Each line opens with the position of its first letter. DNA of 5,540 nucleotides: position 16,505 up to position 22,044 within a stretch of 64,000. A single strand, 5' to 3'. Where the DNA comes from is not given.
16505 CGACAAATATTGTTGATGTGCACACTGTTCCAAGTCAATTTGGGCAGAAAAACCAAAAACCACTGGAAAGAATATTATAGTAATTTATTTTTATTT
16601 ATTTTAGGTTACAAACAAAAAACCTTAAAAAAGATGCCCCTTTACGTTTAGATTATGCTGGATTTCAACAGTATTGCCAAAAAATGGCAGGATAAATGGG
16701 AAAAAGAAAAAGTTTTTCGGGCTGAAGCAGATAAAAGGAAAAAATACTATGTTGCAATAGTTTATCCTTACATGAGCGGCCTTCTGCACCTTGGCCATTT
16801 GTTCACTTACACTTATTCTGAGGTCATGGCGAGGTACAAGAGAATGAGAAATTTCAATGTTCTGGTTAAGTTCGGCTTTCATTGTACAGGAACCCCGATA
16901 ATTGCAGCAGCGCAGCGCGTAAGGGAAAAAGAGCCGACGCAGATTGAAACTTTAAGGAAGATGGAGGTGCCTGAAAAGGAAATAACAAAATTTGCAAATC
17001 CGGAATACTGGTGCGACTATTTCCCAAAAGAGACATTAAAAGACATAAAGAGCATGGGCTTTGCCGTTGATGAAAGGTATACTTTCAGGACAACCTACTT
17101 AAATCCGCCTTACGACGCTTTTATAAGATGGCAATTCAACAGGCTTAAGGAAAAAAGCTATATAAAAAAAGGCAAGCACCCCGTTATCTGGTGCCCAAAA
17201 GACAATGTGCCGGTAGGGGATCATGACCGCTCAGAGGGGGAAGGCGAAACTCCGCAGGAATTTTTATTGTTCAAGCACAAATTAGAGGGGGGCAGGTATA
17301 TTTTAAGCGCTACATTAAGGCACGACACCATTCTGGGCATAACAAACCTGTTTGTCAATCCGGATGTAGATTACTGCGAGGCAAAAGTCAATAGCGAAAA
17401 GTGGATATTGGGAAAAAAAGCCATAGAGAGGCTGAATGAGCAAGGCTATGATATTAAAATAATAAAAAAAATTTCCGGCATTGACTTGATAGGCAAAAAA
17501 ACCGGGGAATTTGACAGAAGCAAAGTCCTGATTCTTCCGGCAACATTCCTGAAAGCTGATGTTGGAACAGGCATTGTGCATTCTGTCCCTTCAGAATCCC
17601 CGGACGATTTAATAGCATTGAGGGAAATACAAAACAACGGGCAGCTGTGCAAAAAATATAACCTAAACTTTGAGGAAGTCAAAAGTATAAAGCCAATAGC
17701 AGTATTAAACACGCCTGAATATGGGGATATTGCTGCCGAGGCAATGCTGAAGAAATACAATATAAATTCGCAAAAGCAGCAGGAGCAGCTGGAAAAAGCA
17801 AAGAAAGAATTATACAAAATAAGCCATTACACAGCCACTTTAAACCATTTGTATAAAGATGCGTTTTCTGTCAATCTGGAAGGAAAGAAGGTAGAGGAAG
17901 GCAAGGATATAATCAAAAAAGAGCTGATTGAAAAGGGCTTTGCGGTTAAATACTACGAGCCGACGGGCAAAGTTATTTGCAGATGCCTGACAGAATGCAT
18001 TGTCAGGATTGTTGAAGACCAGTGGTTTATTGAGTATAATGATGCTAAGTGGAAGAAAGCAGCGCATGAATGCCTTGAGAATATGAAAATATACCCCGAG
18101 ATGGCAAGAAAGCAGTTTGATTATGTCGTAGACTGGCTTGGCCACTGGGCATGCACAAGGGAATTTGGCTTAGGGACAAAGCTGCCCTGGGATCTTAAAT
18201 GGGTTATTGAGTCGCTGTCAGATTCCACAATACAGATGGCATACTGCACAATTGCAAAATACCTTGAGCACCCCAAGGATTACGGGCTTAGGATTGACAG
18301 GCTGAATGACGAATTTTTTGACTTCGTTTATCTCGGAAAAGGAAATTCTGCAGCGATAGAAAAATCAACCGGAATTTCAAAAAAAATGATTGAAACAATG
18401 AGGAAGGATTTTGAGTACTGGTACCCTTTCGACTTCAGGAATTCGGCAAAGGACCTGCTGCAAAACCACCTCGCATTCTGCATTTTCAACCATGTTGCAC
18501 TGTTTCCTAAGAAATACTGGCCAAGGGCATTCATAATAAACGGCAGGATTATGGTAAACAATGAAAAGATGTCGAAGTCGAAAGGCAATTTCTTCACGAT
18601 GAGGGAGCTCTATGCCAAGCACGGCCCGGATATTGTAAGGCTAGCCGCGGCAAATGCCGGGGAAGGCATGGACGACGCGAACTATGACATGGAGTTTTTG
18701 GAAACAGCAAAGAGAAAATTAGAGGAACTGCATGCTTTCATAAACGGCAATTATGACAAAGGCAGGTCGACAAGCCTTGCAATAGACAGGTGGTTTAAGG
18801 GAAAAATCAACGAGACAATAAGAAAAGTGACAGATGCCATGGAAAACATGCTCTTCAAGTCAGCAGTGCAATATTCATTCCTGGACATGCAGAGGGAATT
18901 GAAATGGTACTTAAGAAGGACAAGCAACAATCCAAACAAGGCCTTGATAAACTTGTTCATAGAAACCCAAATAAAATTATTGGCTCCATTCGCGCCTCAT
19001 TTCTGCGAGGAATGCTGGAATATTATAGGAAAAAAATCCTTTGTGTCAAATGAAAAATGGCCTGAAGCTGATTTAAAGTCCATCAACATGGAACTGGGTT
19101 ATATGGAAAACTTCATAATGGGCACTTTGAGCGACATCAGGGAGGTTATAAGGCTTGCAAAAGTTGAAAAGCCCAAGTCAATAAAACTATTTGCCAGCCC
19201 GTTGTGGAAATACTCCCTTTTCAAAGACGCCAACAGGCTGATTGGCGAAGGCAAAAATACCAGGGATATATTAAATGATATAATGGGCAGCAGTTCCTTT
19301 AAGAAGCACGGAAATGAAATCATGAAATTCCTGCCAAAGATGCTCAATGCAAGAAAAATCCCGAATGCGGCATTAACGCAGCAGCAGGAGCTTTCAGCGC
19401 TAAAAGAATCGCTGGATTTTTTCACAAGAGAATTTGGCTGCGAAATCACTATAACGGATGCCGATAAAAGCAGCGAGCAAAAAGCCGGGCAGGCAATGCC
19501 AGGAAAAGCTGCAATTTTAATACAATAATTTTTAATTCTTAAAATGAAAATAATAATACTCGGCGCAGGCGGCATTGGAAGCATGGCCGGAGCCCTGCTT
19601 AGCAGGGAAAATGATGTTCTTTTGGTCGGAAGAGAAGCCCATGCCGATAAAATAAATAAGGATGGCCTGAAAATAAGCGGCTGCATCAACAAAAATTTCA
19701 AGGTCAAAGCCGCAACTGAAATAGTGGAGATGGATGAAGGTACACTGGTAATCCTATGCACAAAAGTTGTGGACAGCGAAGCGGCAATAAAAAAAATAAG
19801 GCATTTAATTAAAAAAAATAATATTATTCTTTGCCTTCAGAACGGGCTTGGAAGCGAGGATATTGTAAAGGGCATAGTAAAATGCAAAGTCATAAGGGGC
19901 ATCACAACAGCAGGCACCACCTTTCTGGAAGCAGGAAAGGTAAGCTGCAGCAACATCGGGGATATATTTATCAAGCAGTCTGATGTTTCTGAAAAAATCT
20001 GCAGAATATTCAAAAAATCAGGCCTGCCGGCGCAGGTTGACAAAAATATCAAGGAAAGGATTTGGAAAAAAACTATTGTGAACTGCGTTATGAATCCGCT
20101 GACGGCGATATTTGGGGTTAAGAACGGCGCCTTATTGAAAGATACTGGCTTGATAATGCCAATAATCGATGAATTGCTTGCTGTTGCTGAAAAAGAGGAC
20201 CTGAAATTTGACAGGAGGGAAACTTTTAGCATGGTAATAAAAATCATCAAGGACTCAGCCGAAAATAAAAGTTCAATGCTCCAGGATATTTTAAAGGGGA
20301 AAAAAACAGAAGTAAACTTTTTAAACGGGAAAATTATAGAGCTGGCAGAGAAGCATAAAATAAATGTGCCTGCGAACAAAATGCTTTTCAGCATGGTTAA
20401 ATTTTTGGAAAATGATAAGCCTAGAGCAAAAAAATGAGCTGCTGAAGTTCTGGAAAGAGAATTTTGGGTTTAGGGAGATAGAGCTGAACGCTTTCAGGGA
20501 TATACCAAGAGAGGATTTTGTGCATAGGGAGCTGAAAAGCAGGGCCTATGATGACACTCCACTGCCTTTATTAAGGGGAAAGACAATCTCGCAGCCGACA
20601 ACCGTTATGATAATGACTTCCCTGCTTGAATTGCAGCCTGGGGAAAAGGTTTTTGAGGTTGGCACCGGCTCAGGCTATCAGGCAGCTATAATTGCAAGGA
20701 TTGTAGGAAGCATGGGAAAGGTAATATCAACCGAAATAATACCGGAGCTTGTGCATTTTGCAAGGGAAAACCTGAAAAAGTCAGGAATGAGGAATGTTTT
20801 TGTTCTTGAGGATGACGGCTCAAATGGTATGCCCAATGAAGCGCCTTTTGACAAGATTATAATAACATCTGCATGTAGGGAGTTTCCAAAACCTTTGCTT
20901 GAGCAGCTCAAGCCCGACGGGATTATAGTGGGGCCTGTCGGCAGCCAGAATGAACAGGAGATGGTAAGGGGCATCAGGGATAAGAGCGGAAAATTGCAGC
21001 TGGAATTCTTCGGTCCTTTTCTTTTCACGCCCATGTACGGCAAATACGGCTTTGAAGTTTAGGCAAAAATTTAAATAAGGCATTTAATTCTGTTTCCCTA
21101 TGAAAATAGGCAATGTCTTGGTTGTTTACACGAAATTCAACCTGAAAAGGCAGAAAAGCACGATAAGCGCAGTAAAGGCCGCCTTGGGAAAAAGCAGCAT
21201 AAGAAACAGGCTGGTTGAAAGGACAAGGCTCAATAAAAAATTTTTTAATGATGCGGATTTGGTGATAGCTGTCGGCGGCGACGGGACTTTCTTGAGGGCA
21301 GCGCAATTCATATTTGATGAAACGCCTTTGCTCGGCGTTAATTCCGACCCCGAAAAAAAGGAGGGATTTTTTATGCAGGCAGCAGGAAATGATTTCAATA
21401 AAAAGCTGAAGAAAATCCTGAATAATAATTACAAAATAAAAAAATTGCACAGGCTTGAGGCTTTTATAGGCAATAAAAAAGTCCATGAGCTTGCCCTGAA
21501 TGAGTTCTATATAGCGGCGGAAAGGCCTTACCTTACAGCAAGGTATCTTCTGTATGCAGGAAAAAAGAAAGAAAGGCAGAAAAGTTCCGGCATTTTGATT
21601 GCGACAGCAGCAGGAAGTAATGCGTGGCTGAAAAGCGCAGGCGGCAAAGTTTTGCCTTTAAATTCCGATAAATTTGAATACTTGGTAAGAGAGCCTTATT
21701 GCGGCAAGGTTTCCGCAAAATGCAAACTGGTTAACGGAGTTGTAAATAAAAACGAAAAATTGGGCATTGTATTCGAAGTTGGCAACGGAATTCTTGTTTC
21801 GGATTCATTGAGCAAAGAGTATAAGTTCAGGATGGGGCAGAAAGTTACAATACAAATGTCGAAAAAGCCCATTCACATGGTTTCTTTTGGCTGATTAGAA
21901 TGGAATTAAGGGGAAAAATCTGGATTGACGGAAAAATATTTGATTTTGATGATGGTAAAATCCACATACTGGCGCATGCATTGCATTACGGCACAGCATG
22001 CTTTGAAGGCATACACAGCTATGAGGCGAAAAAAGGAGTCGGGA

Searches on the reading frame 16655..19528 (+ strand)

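Call 28: search_protein_families(library=ncbifam, proteins=[window:16655-19528:+], max_evalue=0.001)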
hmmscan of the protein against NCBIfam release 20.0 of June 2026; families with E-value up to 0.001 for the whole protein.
window:16655-19528:+ (957 aa): 18 families
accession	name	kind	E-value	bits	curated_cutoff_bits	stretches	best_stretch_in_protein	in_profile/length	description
NF008957.0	PRK12300.1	subfamily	0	1059.6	677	1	3-957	5-946/946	leucine--tRNA ligase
TIGR00395.1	leuS_arch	equivalog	0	1012.7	648.5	1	6-957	2-938/938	leucine--tRNA ligase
NF009687.0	PRK13208.1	equivalog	3.9e-63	213.8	738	3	3-238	11-233/801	valine--tRNA ligase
TIGR00422.1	valS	equivalog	3.4e-62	210.6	612.1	2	3-238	6-234/863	valine--tRNA ligase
NF004349.1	PRK05729.1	equivalog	2.4e-47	161.7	704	2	3-238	5-228/860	valine--tRNA ligase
TIGR00392.1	ileS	equivalog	9.2e-45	153.1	621.4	1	3-826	7-827/861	isoleucine--tRNA ligase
TIGR00396.1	leuS_bact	equivalog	6.3e-44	150.3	548.4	2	3-185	2-160/843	leucine--tRNA ligase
NF000540.1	alt_ValS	exception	1.3e-37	129.2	900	2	582-844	518-792/827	valine--tRNA ligase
NF011492.0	PRK14900.1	equivalog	1.8e-22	79.1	1783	2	8-239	19-244/1044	valine--tRNA ligase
NF000257.1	MupA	exception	7.5e-19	67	1900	2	14-321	15-322/1024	mupirocin-resistant isoleucine--tRNA ligase MupA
NF000258.1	MupB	exception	4.2e-16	58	1900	2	10-324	11-329/1033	mupirocin-resistant isoleucine--tRNA ligase MupB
TIGR00398.1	metG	equivalog_domain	2.4e-15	56.3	336.35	2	33-97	3-66/530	methionine--tRNA ligase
NF001100.0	PRK00133.1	equivalog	1.8e-13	50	587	2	27-97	3-73/676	methionine--tRNA ligase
NF040702.1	ileS_w_GNAT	exception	5.5e-13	47.5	1999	1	9-180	24-195/1100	isoleucine--tRNA ligase, N-acetyltransferase domain-containing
TIGR00435.1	cysS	equivalog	6.2e-13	48.6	340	1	592-750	220-375/466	cysteine--tRNA ligase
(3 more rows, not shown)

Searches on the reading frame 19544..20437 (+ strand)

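Call 42: search_protein_families(library=pfam, proteins=[window:19544-20437:+], max_evalue=0.001)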
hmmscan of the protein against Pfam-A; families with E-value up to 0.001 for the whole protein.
window:19544-20437:+ (297 aa): 2 families
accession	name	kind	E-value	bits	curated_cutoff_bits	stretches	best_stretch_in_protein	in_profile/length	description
PF08546.17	ApbA_C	-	1.6e-36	125.8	22.7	1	168-289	1-125/125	Ketopantoate reductase PanE/ApbA C terminal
PF02558.23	ApbA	-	1.7e-30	106.1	22.2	1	3-144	1-146/150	Ketopantoate reductase PanE/ApbA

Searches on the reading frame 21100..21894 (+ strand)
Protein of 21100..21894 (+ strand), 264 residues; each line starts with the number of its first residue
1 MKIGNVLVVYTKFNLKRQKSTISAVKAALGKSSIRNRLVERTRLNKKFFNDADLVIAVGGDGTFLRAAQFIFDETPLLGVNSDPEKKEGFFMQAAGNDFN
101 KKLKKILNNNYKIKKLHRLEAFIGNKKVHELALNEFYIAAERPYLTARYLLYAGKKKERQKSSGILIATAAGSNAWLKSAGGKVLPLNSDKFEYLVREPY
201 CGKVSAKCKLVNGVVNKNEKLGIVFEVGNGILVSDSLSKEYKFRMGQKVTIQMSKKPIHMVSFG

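Call 42: search_protein_families(library=pfam, proteins=[window:21100-21894:+], max_evalue=0.001)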
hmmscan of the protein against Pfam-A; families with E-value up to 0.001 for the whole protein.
window:21100-21894:+ (264 aa): 2 families
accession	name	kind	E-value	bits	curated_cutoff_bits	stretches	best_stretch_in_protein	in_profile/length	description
PF01513.26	NAD_kinase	-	2.2e-09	38.2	25.5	1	30-111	59-130/130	ATP-NAD kinase N-terminal domain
PF20143.4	NAD_kinase_C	-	3.4e-08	33.7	23.7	1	140-262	9-125/126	ATP-NAD kinase C-terminal domain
